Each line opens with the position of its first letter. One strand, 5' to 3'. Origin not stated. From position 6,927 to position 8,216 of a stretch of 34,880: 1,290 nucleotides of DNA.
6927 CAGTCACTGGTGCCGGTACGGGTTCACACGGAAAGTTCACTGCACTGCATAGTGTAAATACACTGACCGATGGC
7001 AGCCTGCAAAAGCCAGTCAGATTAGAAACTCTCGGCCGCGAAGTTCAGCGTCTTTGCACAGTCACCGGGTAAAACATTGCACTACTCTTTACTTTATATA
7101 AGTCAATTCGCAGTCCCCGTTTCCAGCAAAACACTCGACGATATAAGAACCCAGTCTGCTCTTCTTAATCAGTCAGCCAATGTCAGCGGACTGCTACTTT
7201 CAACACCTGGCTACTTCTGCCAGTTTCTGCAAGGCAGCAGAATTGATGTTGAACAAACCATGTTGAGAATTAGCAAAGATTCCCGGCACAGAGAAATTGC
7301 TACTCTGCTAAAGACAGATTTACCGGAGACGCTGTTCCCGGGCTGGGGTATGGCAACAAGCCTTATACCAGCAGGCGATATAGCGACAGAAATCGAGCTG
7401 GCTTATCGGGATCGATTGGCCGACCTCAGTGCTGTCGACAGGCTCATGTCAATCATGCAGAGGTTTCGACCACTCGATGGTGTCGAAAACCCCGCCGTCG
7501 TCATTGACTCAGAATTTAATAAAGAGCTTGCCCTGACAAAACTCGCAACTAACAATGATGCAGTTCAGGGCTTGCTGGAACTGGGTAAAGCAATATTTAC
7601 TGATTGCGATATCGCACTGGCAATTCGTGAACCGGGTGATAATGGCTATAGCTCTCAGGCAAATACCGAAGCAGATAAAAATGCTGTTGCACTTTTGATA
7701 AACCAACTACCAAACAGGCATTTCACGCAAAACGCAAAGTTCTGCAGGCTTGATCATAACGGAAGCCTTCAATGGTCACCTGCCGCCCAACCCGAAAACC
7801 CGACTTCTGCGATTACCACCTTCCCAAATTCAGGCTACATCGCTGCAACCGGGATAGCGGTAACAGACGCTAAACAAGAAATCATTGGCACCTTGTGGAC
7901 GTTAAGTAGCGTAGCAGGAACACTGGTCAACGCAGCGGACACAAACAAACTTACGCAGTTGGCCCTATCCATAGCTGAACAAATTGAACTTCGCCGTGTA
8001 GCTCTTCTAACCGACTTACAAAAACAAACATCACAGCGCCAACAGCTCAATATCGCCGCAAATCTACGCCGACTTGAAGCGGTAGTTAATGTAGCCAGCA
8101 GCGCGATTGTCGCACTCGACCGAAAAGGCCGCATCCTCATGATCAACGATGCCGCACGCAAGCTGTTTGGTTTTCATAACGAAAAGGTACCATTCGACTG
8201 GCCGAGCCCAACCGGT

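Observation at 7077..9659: BLUF photoreceptor domain wired directly to a hybrid histidine kinase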

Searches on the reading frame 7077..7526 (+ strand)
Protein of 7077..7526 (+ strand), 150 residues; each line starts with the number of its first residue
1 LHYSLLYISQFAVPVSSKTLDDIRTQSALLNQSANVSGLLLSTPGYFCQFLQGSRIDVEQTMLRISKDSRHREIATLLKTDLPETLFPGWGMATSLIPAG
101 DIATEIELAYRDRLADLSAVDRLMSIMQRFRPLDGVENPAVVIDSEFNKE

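Call 5: search_solved_structures(query=window:7077-7526:+, max_evalue=0.01, show_alignments=4)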
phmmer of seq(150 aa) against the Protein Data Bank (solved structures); distinct sequences matched with E-value up to 0.01: 22.
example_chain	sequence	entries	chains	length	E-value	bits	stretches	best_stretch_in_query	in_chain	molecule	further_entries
5x4t_A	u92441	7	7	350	3.8e-13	52.8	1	5-95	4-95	Photoactivated adenylyl cyclase | Family 3 adenylate cyclase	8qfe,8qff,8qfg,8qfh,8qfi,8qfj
4yus_A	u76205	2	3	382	4e-13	52.7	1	5-95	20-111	Family 3 adenylate cyclase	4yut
5x4u_A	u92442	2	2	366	4.4e-13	52.6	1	5-95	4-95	Photoactivated adenylyl cyclase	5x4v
9f1w_A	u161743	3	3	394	5.2e-13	52.4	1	5-95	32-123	Family 3 adenylate cyclase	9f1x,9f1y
9f1z_A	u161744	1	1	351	1.8e-12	50.7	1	5-95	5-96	Family 3 adenylate cyclase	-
5mbh_A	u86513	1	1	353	9.2e-09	38.6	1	4-95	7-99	Beta subunit of photoactivated adenylyl cyclase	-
5m27_A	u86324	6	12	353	1.1e-08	38.4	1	4-95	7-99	Beta subunit of photoactivated adenylyl cyclase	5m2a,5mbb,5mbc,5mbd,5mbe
5mbj_A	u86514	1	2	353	1.4e-08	38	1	4-95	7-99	Beta subunit of photoactivated adenylyl cyclase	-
5mbk_A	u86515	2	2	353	3.6e-08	36.7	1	4-95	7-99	Beta subunit of photoactivated adenylyl cyclase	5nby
1x0p_A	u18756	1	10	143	9.1e-08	35.4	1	4-106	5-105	hypothetical protein Tll0078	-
1yrx_A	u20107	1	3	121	1.5e-07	34.7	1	7-97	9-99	hypothetical protein Rsph03001874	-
2bun_A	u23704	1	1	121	1.8e-07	34.4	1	7-97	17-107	APPA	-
2iyg_A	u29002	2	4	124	2.2e-07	34.2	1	9-97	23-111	APPA, ANTIREPRESSOR OF PPSR, SENSOR OF BLUE LIGHT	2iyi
8i98_A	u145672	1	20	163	3.9e-07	33.3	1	5-106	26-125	Tll0078 protein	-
4hh1_A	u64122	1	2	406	1.4e-06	31.6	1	9-97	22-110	AppA protein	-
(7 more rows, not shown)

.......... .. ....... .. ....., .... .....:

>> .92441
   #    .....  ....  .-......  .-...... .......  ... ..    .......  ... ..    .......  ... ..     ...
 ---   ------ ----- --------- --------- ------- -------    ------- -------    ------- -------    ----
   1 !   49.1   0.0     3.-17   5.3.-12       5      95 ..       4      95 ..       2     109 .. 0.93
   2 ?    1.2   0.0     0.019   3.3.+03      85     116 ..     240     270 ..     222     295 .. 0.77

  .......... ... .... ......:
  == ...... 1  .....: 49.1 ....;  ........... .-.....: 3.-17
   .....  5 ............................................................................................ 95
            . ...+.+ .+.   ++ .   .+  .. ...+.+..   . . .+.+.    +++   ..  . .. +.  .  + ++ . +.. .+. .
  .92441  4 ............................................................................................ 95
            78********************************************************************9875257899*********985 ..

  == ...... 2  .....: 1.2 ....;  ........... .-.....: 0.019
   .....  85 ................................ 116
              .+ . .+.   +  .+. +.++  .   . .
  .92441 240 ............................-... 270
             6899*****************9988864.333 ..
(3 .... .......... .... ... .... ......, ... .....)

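Call 26: find_homologous_proteins(query=window:7077-7481:+, max_evalue=0.00001)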
Query seq(135 aa) (135 aa): 1 proteins with E <= 0.00001 among 27 candidates.
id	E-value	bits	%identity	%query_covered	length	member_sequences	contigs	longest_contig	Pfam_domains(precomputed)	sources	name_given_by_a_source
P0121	6.2e-36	141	86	59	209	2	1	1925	PF04940.19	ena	-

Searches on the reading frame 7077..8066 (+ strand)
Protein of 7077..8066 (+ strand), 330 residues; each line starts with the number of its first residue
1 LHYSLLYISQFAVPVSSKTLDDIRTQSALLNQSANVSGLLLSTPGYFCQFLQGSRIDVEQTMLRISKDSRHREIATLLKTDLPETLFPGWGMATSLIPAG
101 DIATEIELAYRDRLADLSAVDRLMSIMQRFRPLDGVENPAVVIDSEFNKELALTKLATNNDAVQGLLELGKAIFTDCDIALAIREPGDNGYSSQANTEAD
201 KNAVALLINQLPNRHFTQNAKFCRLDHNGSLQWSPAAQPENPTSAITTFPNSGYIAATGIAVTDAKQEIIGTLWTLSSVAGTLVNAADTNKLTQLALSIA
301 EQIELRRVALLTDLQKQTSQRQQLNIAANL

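Call 44: search_protein_representatives(alignment_id=A3)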
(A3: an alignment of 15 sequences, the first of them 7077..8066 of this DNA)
Query: 15 sequences, 336 profile positions. Proteins with E-value up to 0.001 (for the whole library): 15016; up to 1e-10: 4979; up to 1e-30: 8. The best 150 are listed.
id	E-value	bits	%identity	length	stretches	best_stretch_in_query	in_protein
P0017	1.1e-150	518.4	-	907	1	1-336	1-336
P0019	2.0e-120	418.9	-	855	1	1-336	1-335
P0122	5.6e-100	351.7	-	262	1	1-251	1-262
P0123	3.7e-83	296.4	-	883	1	1-334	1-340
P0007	4.9e-77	276.3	-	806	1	62-335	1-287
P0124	1.0e-67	245.6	-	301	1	1-293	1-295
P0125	1.0e-61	225.9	-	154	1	1-141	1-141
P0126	2.4e-55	205.0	-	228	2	158-335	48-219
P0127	7.5e-28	114.6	-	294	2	5-96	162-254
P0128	1.4e-27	113.7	-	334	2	3-96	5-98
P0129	1.7e-27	113.4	-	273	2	4-93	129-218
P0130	4.7e-24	102.1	-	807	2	5-107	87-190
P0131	6.6e-24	101.6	-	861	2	4-95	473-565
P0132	2.3e-23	99.8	-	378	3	6-99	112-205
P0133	3.8e-23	99.1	-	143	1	3-102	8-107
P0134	4.9e-23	98.8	-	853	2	6-92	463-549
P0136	3.2e-22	96.1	-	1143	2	4-99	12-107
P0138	4.1e-22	95.7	-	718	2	1-109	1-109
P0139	6.4e-22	95.1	-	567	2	5-107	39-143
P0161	9.1e-20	88.0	-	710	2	4-101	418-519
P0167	2.0e-19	86.9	-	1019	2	4-79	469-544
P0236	4.0e-18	82.6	-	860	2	17-92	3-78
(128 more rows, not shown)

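Call 45: search_protein_families(library=pfam, proteins=[P0123, P0130, P0131, P0134, P0136, P0138, P0139, P0161, P0167, P0236], max_evalue=0.0001)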
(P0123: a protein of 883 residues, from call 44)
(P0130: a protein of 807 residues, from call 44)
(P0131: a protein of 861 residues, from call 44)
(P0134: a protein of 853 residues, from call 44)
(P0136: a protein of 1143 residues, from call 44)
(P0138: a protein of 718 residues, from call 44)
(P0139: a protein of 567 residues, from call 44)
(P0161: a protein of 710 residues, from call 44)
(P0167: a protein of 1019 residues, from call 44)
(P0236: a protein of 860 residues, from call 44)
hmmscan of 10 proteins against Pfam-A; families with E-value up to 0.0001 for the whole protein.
P0123 (883 aa): 3 families
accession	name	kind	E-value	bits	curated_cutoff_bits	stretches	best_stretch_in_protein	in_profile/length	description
PF04940.18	BLUF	-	1.7e-20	73.4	25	1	3-98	2-92/92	Sensors of blue-light using FAD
PF00072.30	Response_reg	-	8.6e-13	48.9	30.2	1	755-865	1-110/111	Response regulator receiver domain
PF02518.31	HATPase_c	-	9.8e-13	49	26.4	1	605-729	2-108/111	Histidine kinase-, DNA gyrase B-, and HSP90-like ATPase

P0130 (807 aa): 2 families
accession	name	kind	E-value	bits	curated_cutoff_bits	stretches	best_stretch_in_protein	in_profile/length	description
PF04940.18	BLUF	-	1e-54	183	25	2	84-174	1-91/92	Sensors of blue-light using FAD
PF00211.25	Guanylate_cyc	-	2.8e-20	73.1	21.9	2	228-399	5-175/183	Adenylate and Guanylate cyclase catalytic domain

P0131 (861 aa): 2 families
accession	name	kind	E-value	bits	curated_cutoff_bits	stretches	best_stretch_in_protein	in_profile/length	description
PF04940.18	BLUF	-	2.8e-47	159.2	25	2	471-562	1-91/92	Sensors of blue-light using FAD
PF00211.25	Guanylate_cyc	-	2.8e-10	40.5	21.9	1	617-768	8-155/183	Adenylate and Guanylate cyclase catalytic domain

P0134 (853 aa): 2 families
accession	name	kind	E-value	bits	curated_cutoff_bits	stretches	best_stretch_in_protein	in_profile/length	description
PF04940.18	BLUF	-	6.9e-56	186.8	25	2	96-187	1-92/92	Sensors of blue-light using FAD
PF00211.25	Guanylate_cyc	-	4.8e-08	33.3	21.9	0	254-368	20-138/183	Adenylate and Guanylate cyclase catalytic domain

P0136 (1143 aa): 1 family
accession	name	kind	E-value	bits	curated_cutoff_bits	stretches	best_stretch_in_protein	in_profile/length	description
PF04940.18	BLUF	-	6.8e-51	170.8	25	2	10-101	1-92/92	Sensors of blue-light using FAD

P0138 (718 aa): 2 families
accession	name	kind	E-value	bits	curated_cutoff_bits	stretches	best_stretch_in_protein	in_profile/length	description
PF04940.18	BLUF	-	2.8e-51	172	25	2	371-461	1-91/92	Sensors of blue-light using FAD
PF00211.25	Guanylate_cyc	-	2.3e-12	47.3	21.9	1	187-323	46-174/183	Adenylate and Guanylate cyclase catalytic domain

P0139 (567 aa): 1 family
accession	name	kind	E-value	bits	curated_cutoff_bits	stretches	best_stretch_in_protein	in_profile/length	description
PF04940.18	BLUF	-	5.7e-42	142.2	25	2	36-129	1-92/92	Sensors of blue-light using FAD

P0161 (710 aa): 1 family
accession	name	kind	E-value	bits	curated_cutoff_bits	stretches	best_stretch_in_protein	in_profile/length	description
PF04940.18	BLUF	-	2.7e-40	136.8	25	2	416-510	1-91/92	Sensors of blue-light using FAD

P0167 (1019 aa): 2 families
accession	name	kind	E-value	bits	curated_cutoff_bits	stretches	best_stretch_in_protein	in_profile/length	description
PF04940.18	BLUF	-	1e-39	135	25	2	467-553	1-87/92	Sensors of blue-light using FAD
PF00211.25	Guanylate_cyc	-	4.8e-14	52.8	21.9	1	613-764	8-155/183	Adenylate and Guanylate cyclase catalytic domain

P0236 (860 aa): 2 families
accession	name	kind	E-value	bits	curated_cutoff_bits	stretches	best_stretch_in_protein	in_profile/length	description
PF04940.18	BLUF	-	2.5e-37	127.3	25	2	1-78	14-91/92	Sensors of blue-light using FAD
PF00211.25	Guanylate_cyc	-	4.2e-07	30.2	21.9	0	191-283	68-155/183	Adenylate and Guanylate cyclase catalytic domain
